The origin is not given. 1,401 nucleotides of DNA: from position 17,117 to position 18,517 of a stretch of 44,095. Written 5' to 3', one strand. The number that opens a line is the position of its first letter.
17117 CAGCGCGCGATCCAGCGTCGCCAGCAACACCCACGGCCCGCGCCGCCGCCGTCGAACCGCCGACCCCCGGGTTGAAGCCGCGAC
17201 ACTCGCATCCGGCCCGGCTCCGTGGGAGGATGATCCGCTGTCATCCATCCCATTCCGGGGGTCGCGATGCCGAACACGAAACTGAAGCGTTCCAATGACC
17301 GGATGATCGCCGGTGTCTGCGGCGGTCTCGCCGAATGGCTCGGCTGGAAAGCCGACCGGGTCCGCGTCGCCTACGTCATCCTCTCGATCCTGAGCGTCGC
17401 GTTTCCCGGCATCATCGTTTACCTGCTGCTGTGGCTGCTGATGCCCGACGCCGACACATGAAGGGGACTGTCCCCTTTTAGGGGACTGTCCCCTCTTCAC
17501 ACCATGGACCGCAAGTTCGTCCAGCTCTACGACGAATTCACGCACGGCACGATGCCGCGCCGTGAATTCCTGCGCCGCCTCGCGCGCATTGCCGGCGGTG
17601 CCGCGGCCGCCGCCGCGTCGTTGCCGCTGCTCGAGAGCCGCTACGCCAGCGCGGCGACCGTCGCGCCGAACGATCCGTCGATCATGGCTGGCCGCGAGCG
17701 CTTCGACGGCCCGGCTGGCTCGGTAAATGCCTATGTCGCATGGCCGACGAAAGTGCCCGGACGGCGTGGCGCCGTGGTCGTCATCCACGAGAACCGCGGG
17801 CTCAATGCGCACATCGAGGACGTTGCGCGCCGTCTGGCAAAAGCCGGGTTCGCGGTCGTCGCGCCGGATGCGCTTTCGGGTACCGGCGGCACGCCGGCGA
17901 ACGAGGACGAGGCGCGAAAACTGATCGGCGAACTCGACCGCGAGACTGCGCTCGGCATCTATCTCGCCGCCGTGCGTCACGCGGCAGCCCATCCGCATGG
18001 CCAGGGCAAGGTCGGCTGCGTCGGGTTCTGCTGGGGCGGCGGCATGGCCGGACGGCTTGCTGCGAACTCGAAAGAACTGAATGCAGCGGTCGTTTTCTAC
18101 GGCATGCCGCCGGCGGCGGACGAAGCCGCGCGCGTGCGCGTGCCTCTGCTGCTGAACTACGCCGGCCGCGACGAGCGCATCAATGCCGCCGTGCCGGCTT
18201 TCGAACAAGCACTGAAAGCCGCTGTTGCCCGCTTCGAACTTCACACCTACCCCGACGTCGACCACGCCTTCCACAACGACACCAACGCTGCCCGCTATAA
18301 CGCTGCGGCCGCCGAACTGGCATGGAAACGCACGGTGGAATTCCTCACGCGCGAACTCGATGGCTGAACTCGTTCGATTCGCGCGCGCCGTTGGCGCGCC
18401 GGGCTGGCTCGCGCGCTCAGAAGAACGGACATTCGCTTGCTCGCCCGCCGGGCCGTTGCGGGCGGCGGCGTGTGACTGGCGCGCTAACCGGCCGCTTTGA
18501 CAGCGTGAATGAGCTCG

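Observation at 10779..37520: Six-locus family of nested-palindrome intergenic elements (A-run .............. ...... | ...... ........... T-run)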

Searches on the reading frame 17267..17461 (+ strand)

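Call 21: search_protein_families(library=pfam, proteins=[window:17267-17461:+])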
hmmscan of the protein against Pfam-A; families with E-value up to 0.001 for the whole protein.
window:17267-17461:+ (64 aa): 1 family
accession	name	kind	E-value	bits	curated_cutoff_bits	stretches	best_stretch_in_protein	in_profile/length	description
PF04024.17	PspC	-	1.6e-21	76.3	25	1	5-62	2-58/58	PspC domain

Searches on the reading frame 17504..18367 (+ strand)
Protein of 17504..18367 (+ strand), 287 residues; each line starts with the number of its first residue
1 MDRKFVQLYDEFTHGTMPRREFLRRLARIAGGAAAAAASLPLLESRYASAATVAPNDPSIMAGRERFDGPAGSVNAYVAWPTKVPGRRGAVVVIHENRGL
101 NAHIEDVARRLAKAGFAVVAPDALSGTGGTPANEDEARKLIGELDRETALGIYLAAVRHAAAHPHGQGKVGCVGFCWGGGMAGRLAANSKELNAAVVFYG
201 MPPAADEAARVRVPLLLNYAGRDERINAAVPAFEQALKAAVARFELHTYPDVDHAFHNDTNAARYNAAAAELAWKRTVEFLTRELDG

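Call 21: search_protein_families(library=pfam, proteins=[window:17504-18367:+])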
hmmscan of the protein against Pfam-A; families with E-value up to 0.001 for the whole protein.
window:17504-18367:+ (287 aa): 7 families
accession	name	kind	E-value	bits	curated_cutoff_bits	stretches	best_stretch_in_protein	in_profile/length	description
PF01738.24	DLH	-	6.6e-52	176.7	21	1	75-283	2-215/217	Dienelactone hydrolase family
PF12146.15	Hydrolase_4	-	4.4e-08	33.1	27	0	203-260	182-238/239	Serine aminopeptidase, S33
PF00561.26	Abhydrolase_1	-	4.6e-08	33.5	25.8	1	104-222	17-126/245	alpha/beta hydrolase fold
PF12740.14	PETase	-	6.1e-08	32.8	28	1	75-275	41-229/263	PET hydrolase-like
PF23678.1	YqhI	-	2.8e-06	27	27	1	7-27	15-34/36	YqhI-like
PF08840.17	BAAT_C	-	9e-05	23.1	20.9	0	156-200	9-54/210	BAAT / Acyl-CoA thioester hydrolase C terminal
PF00326.27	Peptidase_S9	-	0.00057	19.9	22.6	0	208-274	138-205/213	Prolyl oligopeptidase family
